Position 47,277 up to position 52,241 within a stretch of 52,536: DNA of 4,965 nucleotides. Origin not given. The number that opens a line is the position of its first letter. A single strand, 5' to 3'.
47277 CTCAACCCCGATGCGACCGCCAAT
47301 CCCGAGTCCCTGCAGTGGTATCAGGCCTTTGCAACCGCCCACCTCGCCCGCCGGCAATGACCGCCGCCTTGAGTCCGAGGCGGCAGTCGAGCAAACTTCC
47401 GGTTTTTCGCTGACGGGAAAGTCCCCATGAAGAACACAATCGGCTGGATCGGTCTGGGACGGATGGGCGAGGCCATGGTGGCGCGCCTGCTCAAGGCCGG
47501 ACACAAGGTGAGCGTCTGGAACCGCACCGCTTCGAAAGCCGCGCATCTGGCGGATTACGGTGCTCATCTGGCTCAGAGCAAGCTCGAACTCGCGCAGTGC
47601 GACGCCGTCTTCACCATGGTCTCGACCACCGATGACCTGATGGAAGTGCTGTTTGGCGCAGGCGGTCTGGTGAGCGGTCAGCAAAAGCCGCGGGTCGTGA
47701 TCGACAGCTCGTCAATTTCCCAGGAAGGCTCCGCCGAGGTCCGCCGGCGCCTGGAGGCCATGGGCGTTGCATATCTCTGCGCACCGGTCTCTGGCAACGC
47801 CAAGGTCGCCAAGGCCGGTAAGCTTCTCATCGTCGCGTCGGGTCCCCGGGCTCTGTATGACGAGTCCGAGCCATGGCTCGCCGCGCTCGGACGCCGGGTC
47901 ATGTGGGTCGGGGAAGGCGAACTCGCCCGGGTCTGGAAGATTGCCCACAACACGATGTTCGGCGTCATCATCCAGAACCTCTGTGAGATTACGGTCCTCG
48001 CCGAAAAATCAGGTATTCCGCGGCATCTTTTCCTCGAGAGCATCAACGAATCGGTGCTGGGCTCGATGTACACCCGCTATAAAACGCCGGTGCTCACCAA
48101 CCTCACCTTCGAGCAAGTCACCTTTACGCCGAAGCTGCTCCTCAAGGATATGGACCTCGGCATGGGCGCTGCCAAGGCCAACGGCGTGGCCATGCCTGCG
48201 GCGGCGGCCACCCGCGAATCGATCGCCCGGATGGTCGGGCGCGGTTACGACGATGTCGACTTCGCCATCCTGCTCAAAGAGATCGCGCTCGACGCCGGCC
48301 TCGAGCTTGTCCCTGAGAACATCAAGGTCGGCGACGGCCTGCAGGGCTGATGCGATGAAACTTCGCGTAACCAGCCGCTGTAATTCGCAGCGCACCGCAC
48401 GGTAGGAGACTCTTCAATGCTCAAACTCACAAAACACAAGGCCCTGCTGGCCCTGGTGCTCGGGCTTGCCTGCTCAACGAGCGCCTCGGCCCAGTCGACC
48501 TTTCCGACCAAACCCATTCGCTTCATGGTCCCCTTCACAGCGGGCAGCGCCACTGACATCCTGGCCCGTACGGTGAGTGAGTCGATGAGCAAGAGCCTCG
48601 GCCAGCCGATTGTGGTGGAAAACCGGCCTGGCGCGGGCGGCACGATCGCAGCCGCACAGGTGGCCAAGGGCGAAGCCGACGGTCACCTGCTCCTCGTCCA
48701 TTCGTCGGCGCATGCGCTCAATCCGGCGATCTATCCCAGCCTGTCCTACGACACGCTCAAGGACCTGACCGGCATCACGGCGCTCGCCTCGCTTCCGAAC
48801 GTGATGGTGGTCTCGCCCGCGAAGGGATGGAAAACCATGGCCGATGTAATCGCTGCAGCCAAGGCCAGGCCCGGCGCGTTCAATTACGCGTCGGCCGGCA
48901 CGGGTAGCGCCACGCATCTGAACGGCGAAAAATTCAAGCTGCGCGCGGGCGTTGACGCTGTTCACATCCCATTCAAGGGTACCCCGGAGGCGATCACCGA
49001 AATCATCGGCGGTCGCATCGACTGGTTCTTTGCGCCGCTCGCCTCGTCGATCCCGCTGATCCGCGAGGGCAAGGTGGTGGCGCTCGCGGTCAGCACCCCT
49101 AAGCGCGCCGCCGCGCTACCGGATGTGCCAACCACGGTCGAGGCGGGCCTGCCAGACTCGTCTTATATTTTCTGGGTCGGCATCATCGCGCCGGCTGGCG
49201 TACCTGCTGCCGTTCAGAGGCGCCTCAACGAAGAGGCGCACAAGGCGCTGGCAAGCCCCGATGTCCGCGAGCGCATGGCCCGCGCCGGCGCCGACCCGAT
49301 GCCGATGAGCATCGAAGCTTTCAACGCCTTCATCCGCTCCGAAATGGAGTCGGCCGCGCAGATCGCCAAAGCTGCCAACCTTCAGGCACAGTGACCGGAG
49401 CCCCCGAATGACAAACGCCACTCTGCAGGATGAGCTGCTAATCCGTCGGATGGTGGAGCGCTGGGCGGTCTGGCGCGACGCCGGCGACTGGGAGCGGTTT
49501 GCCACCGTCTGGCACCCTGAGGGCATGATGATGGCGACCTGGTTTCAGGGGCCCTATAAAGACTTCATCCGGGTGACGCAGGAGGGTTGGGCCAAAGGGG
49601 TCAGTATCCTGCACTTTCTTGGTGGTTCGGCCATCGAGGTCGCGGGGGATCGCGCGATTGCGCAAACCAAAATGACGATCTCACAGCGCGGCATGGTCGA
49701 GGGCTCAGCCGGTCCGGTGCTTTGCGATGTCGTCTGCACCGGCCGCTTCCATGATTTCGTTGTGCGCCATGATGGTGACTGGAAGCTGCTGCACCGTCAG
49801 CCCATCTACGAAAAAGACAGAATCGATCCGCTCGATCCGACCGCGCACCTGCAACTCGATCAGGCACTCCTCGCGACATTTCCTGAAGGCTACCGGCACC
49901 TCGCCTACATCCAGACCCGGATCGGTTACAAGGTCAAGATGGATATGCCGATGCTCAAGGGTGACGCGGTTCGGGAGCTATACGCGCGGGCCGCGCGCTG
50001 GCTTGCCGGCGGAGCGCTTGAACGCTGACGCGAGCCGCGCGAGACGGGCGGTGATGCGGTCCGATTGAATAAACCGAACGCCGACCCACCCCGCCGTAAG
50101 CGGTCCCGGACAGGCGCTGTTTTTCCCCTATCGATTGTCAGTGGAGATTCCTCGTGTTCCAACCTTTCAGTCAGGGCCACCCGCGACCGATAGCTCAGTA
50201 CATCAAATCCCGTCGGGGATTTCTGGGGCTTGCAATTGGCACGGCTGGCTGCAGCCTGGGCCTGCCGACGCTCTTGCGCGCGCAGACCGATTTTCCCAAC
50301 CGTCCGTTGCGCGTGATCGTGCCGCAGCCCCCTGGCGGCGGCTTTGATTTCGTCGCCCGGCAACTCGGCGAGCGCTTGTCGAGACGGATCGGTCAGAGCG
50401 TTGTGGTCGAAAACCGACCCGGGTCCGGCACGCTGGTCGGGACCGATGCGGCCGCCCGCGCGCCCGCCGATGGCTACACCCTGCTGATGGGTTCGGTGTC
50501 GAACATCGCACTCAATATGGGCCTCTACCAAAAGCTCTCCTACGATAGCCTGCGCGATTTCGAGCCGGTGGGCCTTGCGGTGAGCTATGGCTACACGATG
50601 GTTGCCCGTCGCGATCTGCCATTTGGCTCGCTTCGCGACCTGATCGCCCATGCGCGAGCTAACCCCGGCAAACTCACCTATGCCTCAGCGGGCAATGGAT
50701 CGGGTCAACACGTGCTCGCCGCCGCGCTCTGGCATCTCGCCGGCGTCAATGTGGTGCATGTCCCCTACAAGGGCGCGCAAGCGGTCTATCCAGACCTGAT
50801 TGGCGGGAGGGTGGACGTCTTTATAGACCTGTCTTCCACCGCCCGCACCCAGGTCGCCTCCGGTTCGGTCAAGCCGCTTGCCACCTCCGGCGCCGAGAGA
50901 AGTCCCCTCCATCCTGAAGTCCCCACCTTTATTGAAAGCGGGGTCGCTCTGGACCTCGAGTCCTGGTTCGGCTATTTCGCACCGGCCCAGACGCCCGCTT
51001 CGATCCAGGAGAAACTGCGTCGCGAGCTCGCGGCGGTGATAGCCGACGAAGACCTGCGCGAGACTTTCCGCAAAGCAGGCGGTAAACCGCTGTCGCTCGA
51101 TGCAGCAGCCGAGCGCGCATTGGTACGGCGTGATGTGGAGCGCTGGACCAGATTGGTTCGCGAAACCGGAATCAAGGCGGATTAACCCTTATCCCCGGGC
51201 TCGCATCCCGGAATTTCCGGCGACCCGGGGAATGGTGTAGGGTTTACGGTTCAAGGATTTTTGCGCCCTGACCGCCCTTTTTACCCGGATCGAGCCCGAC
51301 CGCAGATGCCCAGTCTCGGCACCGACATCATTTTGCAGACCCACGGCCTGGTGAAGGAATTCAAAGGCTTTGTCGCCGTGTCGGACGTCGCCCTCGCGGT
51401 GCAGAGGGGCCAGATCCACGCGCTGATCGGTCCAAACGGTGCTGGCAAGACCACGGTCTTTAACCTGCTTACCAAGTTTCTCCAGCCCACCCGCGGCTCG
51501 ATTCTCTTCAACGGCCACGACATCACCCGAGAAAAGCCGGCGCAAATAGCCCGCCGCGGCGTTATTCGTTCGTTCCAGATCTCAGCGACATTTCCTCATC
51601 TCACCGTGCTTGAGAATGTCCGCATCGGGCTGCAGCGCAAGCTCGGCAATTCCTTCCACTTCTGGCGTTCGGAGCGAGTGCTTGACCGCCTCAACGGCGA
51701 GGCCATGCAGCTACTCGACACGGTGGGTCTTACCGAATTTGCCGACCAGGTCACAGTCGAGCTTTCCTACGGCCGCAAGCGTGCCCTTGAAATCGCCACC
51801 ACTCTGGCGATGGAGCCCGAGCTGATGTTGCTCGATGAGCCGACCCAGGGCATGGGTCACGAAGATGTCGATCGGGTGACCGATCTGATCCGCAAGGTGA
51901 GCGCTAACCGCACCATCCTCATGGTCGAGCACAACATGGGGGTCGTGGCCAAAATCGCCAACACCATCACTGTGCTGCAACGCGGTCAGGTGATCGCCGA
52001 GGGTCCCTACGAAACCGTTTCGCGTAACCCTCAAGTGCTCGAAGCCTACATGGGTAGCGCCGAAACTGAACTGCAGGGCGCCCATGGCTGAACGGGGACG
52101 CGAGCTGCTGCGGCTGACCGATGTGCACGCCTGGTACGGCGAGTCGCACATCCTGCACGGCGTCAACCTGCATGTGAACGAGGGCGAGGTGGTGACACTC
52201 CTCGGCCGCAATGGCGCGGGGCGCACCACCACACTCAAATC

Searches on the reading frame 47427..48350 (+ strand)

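Call 20: search_protein_families(library=pfam, proteins=[window:47427-48350:+])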
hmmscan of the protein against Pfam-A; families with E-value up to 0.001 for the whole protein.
window:47427-48350:+ (307 aa): 6 families
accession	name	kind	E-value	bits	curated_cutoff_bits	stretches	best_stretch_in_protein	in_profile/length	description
PF03446.21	NAD_binding_2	-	3.7e-40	138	21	1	4-162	1-161/161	NAD binding domain of 6-phosphogluconate dehydrogenase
PF14833.11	NAD_binding_11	-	1.1e-15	58.3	30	1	168-284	4-120/122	NAD-binding of NADP-dependent 3-hydroxyisobutyrate dehydrogenase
PF03807.23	F420_oxidored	-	2.6e-09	38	21.6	1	4-93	1-90/94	NADP oxidoreductase coenzyme F420-dependent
PF02826.25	2-Hacid_dh_C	-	2.2e-07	30.9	25.1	1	3-70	37-104/178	D-isomer specific 2-hydroxyacid dehydrogenase, NAD binding domain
PF01488.26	Shikimate_DH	-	4e-07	30.6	24.3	1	3-73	13-91/138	Shikimate / quinate 5-dehydrogenase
PF02558.23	ApbA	-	0.00014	22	22.2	1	6-52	2-47/150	Ketopantoate reductase PanE/ApbA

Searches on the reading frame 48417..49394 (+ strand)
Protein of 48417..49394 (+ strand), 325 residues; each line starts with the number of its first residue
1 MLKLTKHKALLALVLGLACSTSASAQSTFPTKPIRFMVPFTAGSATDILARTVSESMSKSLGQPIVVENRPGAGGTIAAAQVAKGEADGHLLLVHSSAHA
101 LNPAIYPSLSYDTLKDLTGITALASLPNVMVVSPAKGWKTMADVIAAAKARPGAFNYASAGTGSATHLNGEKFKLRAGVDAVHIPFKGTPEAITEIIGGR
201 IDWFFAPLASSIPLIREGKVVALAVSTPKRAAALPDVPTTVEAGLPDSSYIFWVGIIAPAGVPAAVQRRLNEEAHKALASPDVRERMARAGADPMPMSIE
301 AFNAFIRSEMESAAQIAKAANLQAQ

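Call 20: search_protein_families(library=pfam, proteins=[window:48417-49394:+])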
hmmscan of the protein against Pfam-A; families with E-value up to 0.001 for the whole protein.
window:48417-49394:+ (325 aa): 1 family
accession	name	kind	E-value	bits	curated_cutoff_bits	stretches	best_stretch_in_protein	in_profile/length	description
PF03401.19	TctC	-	7.1e-72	242.7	27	1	50-322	2-274/274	Tripartite tricarboxylate transporter family receptor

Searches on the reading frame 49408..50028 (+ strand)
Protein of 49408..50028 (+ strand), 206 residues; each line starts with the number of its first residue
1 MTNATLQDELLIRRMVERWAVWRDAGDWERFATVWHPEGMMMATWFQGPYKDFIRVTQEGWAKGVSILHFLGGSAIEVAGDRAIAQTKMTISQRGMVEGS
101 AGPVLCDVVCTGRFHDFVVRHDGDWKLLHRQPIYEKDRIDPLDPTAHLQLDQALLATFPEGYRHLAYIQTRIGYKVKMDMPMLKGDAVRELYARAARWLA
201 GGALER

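Call 42: search_protein_families(library=pfam, proteins=[window:49408-50028:+], max_evalue=0.001)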
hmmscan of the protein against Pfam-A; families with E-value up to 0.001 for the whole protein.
window:49408-50028:+ (206 aa): 1 family
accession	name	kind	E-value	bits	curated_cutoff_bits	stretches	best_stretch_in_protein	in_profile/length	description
PF13577.12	SnoaL_4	-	2.3e-15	57.2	24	1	5-130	2-125/126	SnoaL-like domain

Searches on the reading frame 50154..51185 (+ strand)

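Call 42: search_protein_families(library=pfam, proteins=[window:50154-51185:+], max_evalue=0.001)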
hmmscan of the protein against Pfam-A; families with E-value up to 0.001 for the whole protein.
window:50154-51185:+ (343 aa): 1 family
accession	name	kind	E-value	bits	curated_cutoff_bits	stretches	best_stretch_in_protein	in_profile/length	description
PF03401.19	TctC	-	1.8e-61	208.6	27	1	67-339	1-273/274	Tripartite tricarboxylate transporter family receptor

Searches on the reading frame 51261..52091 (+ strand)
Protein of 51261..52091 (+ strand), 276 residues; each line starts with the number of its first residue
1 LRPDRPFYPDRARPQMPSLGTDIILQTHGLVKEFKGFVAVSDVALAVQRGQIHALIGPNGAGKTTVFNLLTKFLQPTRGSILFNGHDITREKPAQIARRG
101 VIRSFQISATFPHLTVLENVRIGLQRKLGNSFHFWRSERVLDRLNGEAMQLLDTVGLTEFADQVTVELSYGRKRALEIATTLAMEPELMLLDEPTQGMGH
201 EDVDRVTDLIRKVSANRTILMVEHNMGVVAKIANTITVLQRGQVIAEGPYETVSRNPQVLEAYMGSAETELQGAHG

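Call 20: search_protein_families(library=pfam, proteins=[window:51261-52091:+])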
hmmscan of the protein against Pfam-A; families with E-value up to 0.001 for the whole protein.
window:51261-52091:+ (276 aa): 6 families
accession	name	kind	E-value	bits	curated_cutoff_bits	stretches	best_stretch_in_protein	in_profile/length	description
PF00005.33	ABC_tran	-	7e-33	114.6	25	1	41-196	2-137/137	ABC transporter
PF12399.14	BCA_ABC_TP_C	-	7.6e-10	38.6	25.5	1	243-268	1-26/27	Branched-chain amino acid ATP-binding cassette transporter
PF13304.12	AAA_21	-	1.1e-08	36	27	1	52-78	1-26/304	AAA domain, putative AbiEii toxin, Type IV TA system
PF02463.25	SMC_N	-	6.4e-06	26.2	40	1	31-240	7-213/220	RecF/RecN/SMC N terminal domain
PF13401.12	AAA_22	-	0.00034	21.4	27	1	50-142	5-73/130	AAA domain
PF13175.12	AAA_15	-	0.00045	20.4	32.1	1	41-111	15-83/374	AAA ATPase domain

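Call 43: find_encoding_contigs(protein=window:51261-52091:+, flank=8000, max_places=6)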
Protein window:51261-52091:+ (276 aa): no gene with exactly this product is on record in the collection.
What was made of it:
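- Tried and rejected: The first look-up of LivG2 failed because I used the wrong start codon (call 43).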

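Call 45: find_encoding_contigs(protein=window:51306-52091:+, flank=9000, max_places=8)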
Protein window:51306-52091:+ (261 aa): 9 contigs read that carry it; 8 places shown.
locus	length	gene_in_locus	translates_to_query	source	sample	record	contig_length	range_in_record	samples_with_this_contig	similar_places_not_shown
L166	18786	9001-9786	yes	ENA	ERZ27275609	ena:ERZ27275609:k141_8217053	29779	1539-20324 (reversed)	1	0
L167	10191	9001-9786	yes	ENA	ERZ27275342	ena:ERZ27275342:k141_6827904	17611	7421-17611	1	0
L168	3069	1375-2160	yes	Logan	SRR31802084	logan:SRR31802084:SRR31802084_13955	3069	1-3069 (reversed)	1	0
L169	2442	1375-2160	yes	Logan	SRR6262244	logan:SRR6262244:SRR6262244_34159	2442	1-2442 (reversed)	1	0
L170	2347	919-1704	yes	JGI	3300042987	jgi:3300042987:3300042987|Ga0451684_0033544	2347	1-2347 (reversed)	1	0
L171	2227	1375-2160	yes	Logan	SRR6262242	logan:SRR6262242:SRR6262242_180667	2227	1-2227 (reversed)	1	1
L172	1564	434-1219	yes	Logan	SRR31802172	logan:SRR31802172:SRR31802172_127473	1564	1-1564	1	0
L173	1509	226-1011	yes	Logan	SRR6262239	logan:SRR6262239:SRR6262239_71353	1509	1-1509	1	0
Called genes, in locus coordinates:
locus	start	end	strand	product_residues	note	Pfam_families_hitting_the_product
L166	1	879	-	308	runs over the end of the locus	PF00528:BPD_transp_1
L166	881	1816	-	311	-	PF00528:BPD_transp_1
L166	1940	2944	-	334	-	PF12849:PBP_like_2, PF12727:PBP_like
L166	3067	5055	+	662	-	PF16177:ACAS_N (weak), PF00501:AMP-binding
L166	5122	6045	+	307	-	PF01488:Shikimate_DH (weak), PF02826:2-Hacid_dh_C (weak), PF03446:NAD_binding_2, PF03807:F420_oxidored, PF14833:NAD_binding_11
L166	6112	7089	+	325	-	PF03401:TctC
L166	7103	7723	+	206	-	PF13577:SnoaL_4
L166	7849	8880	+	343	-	PF03401:TctC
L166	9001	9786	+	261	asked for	PF02463:SMC_N (faint), PF00005:ABC_tran, PF13304:AAA_21 (faint), PF12399:BCA_ABC_TP_C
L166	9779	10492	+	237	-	PF00005:ABC_tran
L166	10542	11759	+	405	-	PF13433:Peripla_BP_5, PF13458:Peripla_BP_6, PF01094:ANF_receptor (weak)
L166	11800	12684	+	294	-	PF02653:BPD_transp_2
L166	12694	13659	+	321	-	PF02653:BPD_transp_2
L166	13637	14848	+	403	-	PF01266:DAO, PF05834:Lycopene_cycl (faint)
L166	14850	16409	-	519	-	PF00171:Aldedh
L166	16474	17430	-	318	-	PF02423:OCD_Mu_crystall, PF03807:F420_oxidored (faint)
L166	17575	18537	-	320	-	PF00248:Aldo_ket_red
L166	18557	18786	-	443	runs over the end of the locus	PF07690:MFS_1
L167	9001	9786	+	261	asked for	PF02463:SMC_N (faint), PF00005:ABC_tran, PF13304:AAA_21 (faint), PF12399:BCA_ABC_TP_C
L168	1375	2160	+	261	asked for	PF02463:SMC_N (faint), PF00005:ABC_tran, PF13304:AAA_21 (faint), PF12399:BCA_ABC_TP_C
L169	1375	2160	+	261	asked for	PF02463:SMC_N (faint), PF00005:ABC_tran, PF13304:AAA_21 (faint), PF12399:BCA_ABC_TP_C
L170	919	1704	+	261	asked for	PF02463:SMC_N (faint), PF00005:ABC_tran, PF13304:AAA_21 (faint), PF12399:BCA_ABC_TP_C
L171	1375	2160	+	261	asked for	PF02463:SMC_N (faint), PF00005:ABC_tran, PF13304:AAA_21 (faint), PF12399:BCA_ABC_TP_C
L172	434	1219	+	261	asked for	PF02463:SMC_N (faint), PF00005:ABC_tran, PF13304:AAA_21 (faint), PF12399:BCA_ABC_TP_C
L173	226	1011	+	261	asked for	PF02463:SMC_N (faint), PF00005:ABC_tran, PF13304:AAA_21 (faint), PF12399:BCA_ABC_TP_C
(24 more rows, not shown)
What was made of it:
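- Tried and rejected: It succeeded with ATG 51306 (call 45).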

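Call 59: find_homologous_proteins(query=L166:12694-13659:+, max_evalue=1e-40)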
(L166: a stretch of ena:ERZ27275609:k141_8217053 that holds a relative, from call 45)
Query L166:12694-13659:+ (321 aa): 8000 proteins with E <= 1e-40 among 8000 candidates; the best 120 are listed.
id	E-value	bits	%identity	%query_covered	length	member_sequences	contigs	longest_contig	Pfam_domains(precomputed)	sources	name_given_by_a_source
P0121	1.3e-201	687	100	100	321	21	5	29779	PF02653.22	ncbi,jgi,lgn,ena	jgi:branched-chain amino acid transport system permease protein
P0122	3.2e-192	656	94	100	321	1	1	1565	PF02653.22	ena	-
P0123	1.2e-187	641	92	100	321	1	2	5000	PF02653.22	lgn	-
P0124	1.6e-185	634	91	100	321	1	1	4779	PF02653.22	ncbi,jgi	jgi:branched-chain amino acid transport system permease protein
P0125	6.8e-185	632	-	-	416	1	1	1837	PF02653.22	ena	-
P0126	2.5e-182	624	90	100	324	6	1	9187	PF02653.22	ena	-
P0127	3.3e-179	613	88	100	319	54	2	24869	PF02653.22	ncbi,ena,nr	ncbi:MAG: branched-chain amino acid ABC transporter permease [Betaproteobacteria bacterium]|nr:branc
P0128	9.7e-179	612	90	100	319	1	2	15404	PF02653.22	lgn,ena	-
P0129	1.4e-178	611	88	100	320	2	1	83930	PF02653.22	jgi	-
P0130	1.6e-178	611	89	100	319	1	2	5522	PF02653.22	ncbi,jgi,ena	-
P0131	1.2e-177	608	89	100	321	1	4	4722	PF02653.22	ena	-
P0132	2.3e-177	607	89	100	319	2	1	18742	PF02653.22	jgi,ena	jgi:branched-chain amino acid transport system permease protein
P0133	5.8e-177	606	89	100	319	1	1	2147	PF02653.22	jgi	jgi:branched-chain amino acid transport system permease protein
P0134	2.7e-173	594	92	92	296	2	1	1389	PF02653.22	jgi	jgi:branched-chain amino acid transport system permease protein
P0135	2.0e-166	571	85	97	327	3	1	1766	PF02653.22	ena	-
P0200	3.8e-154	531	78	97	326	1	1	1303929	PF02653.22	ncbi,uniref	ncbi:branched-chain amino acid ABC transporter permease [Aquabacterium humicola]|uniref:branched-cha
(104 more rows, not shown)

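Call 60: find_encoding_contigs(protein=P0129, flank=7000, max_places=1)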
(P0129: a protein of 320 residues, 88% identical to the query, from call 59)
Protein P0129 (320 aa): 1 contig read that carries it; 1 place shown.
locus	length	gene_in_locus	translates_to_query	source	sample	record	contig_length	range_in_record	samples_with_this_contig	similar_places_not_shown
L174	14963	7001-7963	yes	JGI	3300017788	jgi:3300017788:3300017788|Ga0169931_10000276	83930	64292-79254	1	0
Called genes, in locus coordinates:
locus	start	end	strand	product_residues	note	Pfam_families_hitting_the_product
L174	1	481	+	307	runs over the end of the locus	PF01488:Shikimate_DH (weak), PF03446:NAD_binding_2, PF03807:F420_oxidored (weak), PF14833:NAD_binding_11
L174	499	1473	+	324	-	PF03401:TctC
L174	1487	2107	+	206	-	PF13577:SnoaL_4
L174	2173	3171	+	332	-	PF03401:TctC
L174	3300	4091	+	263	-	PF02463:SMC_N (faint), PF00005:ABC_tran, PF13304:AAA_21 (faint), PF12399:BCA_ABC_TP_C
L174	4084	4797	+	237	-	PF00005:ABC_tran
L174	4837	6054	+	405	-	PF13433:Peripla_BP_5, PF13458:Peripla_BP_6, PF01094:ANF_receptor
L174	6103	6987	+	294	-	PF02653:BPD_transp_2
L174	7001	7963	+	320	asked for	PF02653:BPD_transp_2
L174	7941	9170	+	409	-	PF01266:DAO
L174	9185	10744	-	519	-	PF00171:Aldedh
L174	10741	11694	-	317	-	PF02423:OCD_Mu_crystall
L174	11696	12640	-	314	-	PF00892:EamA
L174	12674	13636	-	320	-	PF00248:Aldo_ket_red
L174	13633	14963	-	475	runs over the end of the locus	PF07690:MFS_1 (weak)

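Call 61: find_encoding_contigs(protein=P0200, flank=7000, max_places=1)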
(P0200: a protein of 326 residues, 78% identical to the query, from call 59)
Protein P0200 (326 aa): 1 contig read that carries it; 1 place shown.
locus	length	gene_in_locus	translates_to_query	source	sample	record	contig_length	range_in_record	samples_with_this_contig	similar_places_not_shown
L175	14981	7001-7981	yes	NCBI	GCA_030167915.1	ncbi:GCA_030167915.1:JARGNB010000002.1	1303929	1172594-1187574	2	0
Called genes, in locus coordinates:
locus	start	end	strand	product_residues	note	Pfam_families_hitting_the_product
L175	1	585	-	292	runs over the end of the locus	PF02900:LigB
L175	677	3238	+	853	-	PF02687:FtsX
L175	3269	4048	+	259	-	PF02463:SMC_N (faint), PF00005:ABC_tran, PF13304:AAA_21 (faint), PF12399:BCA_ABC_TP_C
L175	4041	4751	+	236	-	PF00005:ABC_tran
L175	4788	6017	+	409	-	PF13433:Peripla_BP_5, PF13458:Peripla_BP_6, PF01094:ANF_receptor (weak)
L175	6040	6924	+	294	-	PF02653:BPD_transp_2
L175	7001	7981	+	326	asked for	PF02653:BPD_transp_2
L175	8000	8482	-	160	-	PF01668:SmpB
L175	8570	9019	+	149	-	PF10604:Polyketide_cyc2 (weak), PF03364:Polyketide_cyc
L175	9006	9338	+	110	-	PF03658:Ub-RnfH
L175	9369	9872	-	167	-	PF13511:DUF4124 (weak)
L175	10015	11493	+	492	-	PF00478:IMPDH, PF00571:CBS, PF03060:NMO (weak), PF01070:FMN_dh (weak)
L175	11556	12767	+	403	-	PF07690:MFS_1, PF00083:Sugar_tr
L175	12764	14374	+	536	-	PF00117:GATase, PF07722:Peptidase_C26, PF02540:NAD_synthase (weak), PF00958:GMP_synt_C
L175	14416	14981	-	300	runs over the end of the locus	PF00126:HTH_1, PF03466:LysR_substrate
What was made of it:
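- That adjacency is lineage-specific and absent in Aquabacterium (calls 60, 61).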
